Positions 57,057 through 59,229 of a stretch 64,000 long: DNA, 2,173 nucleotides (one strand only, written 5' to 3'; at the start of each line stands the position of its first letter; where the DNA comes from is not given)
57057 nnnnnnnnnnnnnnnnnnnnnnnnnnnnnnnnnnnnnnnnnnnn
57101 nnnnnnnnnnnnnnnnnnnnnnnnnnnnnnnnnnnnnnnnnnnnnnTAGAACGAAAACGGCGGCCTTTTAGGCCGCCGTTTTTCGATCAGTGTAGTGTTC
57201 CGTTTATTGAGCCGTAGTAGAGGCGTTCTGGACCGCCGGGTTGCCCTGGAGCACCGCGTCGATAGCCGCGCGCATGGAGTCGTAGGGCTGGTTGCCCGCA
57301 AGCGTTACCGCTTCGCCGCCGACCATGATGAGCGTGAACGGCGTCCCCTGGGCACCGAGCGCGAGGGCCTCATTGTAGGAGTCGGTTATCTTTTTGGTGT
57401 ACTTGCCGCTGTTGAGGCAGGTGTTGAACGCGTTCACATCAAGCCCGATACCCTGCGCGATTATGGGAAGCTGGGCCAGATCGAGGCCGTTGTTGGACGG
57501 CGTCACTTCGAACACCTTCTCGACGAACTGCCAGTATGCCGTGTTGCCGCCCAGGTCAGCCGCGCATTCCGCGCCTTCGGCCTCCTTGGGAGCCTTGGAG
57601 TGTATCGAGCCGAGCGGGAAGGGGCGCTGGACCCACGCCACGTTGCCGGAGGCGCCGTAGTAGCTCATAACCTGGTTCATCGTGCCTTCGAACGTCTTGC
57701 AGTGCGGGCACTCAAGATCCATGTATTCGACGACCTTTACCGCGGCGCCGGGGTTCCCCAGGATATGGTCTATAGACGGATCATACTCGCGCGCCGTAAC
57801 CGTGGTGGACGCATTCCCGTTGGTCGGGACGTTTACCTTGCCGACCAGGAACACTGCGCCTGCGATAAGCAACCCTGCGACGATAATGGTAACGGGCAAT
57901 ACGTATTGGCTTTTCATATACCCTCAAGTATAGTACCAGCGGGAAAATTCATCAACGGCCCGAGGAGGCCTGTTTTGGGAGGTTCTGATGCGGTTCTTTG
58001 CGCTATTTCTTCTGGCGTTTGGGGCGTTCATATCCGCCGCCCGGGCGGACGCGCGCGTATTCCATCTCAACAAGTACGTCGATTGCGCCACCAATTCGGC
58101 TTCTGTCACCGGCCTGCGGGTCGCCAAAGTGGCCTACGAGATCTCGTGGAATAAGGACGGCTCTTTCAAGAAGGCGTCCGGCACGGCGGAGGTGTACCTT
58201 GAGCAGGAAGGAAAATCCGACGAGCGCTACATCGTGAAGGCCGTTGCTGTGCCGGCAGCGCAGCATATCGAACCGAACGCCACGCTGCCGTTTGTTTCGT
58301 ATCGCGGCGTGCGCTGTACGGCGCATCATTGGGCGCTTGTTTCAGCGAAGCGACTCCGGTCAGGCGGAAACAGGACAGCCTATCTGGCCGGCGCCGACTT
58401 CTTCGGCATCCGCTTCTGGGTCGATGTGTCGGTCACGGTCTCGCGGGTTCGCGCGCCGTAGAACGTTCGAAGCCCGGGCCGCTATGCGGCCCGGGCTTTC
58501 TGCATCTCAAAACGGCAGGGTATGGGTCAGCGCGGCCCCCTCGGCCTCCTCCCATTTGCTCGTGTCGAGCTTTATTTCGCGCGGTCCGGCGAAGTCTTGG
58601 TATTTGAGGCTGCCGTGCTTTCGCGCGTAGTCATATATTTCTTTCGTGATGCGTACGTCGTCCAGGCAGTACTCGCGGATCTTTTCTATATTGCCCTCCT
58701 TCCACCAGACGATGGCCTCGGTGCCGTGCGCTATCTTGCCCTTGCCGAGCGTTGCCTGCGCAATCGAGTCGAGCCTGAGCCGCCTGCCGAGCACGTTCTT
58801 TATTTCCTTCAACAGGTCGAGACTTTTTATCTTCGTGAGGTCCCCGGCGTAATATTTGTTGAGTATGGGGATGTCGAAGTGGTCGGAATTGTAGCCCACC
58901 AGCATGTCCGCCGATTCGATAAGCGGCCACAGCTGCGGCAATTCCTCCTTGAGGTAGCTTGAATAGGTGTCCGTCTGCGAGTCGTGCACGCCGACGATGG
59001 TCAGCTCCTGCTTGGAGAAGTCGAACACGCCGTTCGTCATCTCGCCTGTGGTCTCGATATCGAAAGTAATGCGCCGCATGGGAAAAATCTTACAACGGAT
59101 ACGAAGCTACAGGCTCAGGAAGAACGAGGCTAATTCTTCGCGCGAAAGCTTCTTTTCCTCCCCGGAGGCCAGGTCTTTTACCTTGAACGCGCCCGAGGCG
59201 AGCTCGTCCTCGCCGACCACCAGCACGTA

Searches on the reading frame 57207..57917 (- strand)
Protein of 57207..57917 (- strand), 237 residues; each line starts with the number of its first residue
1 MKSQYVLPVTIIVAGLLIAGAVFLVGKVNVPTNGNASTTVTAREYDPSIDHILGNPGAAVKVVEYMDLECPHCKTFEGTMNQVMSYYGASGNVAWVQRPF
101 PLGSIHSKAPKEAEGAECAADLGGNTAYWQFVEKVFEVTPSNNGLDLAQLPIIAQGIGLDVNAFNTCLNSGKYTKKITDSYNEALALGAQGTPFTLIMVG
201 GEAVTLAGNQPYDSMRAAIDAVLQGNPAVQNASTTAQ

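Call 55: search_protein_families(library=pfam, proteins=[window:57207-57917:-], max_evalue=0.001)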
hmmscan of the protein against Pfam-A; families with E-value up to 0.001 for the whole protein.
window:57207-57917:- (237 aa): 2 families
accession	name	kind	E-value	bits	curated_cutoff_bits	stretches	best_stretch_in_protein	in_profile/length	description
PF13462.12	Thioredoxin_4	-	1.3e-21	77.9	23.2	1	50-221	5-165/165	Thioredoxin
PF01323.26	DSBA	-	3.2e-15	56.9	25.6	1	62-219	2-190/191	DSBA-like thioredoxin domain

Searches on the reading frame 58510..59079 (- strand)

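Call 55: search_protein_families(library=pfam, proteins=[window:58510-59079:-], max_evalue=0.001)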
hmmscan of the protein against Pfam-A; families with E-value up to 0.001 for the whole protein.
window:58510-59079:- (190 aa): 2 families
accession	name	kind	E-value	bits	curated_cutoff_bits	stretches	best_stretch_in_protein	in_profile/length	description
PF13482.12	RNase_H_2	-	1.8e-12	48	22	1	6-152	3-164/165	RNase_H superfamily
PF10108.15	DNA_pol_B_exo2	-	2e-08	34.6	24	1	86-149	105-170/213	Predicted 3'-5' exonuclease related to the exonuclease domain of PolB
